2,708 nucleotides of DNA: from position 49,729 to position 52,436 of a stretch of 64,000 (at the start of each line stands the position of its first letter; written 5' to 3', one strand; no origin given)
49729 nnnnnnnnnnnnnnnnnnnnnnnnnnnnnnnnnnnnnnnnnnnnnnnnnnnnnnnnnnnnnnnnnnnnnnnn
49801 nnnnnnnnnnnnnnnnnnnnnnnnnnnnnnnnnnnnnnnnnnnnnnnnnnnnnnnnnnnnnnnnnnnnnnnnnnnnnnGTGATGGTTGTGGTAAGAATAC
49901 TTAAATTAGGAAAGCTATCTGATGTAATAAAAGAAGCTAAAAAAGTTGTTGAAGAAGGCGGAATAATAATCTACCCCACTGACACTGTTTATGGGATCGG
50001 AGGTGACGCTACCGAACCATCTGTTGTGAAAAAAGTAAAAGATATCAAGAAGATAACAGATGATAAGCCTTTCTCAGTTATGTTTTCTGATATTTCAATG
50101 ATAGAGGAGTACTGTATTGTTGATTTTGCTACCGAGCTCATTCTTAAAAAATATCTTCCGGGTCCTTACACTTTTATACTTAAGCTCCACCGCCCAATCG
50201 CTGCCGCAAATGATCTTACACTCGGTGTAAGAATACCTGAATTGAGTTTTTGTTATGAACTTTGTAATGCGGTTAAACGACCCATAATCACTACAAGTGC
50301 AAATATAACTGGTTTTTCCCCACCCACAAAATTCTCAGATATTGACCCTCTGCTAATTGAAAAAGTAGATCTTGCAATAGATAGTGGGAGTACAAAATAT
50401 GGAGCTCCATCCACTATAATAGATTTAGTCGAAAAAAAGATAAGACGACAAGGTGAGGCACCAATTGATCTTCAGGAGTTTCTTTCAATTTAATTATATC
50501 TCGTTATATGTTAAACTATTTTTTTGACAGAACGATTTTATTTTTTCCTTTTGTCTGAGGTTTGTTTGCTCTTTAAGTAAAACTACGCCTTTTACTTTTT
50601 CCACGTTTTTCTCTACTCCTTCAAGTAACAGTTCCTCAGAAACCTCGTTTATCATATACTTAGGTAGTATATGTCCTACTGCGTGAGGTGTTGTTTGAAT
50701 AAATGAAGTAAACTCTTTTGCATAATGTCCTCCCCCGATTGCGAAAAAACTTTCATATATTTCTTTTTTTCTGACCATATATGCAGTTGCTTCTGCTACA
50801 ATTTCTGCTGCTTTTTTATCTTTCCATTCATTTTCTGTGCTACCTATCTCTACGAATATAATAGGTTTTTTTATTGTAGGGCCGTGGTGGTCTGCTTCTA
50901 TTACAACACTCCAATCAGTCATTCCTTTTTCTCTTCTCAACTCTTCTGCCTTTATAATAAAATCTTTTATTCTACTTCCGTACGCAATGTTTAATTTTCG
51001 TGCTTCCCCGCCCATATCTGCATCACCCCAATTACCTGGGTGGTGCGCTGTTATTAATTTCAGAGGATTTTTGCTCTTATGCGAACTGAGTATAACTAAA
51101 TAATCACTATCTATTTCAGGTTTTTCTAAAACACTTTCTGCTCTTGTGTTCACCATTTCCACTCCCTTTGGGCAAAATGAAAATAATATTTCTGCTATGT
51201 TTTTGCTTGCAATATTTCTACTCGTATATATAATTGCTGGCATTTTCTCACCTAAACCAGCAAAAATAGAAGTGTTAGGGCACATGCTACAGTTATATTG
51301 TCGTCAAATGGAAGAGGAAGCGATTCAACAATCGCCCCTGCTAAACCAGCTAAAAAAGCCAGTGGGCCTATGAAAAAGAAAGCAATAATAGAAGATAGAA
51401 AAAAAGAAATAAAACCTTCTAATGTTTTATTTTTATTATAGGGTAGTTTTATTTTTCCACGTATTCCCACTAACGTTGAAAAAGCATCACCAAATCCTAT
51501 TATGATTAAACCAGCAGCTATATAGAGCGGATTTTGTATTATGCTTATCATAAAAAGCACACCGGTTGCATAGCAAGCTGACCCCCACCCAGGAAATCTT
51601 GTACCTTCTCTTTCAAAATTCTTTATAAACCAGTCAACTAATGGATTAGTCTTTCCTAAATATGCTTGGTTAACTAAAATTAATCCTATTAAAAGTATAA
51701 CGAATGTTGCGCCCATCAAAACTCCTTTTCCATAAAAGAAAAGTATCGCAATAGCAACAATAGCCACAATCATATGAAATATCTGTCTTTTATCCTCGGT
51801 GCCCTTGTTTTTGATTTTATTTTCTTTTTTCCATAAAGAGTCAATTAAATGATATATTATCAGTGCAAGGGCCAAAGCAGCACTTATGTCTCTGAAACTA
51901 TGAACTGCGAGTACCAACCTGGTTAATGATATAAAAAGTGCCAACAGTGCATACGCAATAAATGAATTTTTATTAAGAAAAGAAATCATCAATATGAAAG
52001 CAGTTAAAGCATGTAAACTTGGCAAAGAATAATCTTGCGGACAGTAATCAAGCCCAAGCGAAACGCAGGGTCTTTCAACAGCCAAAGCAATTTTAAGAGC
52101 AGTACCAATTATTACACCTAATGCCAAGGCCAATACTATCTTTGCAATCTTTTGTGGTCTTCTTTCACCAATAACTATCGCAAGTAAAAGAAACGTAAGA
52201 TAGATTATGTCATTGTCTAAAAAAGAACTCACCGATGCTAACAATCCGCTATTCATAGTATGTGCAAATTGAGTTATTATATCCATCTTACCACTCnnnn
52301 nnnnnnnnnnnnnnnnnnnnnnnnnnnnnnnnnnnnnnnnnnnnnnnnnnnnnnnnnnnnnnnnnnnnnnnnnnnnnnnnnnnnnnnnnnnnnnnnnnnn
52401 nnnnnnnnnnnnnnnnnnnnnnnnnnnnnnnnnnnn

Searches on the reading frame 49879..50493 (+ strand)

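Call 51: search_protein_families(library=pfam, proteins=[window:49879-50493:+], max_evalue=0.001)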
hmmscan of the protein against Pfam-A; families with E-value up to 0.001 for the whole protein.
window:49879-50493:+ (204 aa): 1 family
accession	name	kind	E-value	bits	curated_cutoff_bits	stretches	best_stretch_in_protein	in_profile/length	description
PF01300.24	Sua5_yciO_yrdC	-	2.7e-47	161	25.1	1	23-192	2-178/178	Telomere recombination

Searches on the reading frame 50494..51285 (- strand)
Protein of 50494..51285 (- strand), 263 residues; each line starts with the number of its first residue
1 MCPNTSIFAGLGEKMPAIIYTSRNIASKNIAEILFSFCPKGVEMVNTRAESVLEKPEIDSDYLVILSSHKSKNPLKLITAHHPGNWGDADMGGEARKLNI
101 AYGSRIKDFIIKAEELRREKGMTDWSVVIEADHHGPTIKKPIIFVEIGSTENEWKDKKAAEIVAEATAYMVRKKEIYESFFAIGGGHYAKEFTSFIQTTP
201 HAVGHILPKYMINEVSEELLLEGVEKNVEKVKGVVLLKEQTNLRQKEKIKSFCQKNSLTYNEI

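Call 51: search_protein_families(library=pfam, proteins=[window:50494-51285:-], max_evalue=0.001)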
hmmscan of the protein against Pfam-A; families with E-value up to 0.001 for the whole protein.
window:50494-51285:- (263 aa): 1 family
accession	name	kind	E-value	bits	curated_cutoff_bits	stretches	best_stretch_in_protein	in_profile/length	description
PF04414.18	tRNA_deacylase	-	3.1e-55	187.3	33.6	1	58-259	3-203/205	D-aminoacyl-tRNA deacylase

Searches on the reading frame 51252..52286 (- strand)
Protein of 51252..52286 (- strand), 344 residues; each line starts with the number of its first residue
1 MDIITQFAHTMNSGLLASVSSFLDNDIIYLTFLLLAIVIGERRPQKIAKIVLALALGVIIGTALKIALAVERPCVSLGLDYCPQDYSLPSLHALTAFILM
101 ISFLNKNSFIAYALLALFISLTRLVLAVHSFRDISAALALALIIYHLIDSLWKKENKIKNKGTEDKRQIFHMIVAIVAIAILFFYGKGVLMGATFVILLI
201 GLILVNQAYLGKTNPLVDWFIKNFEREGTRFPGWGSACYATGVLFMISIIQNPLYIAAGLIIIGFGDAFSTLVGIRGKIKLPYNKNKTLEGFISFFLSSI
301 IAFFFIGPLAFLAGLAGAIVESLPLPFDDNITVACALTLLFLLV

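Call 51: search_protein_families(library=pfam, proteins=[window:51252-52286:-], max_evalue=0.001)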
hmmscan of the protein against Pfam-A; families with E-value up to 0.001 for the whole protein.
window:51252-52286:- (344 aa): 2 families
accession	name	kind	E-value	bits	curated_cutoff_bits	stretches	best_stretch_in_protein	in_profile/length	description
PF01569.27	PAP2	-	6.8e-10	39.2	27.2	1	48-148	3-121/130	PAP2 superfamily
PF03600.22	CitMHS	-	0.00013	21.6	31.9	0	16-209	87-243/336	Citrate transporter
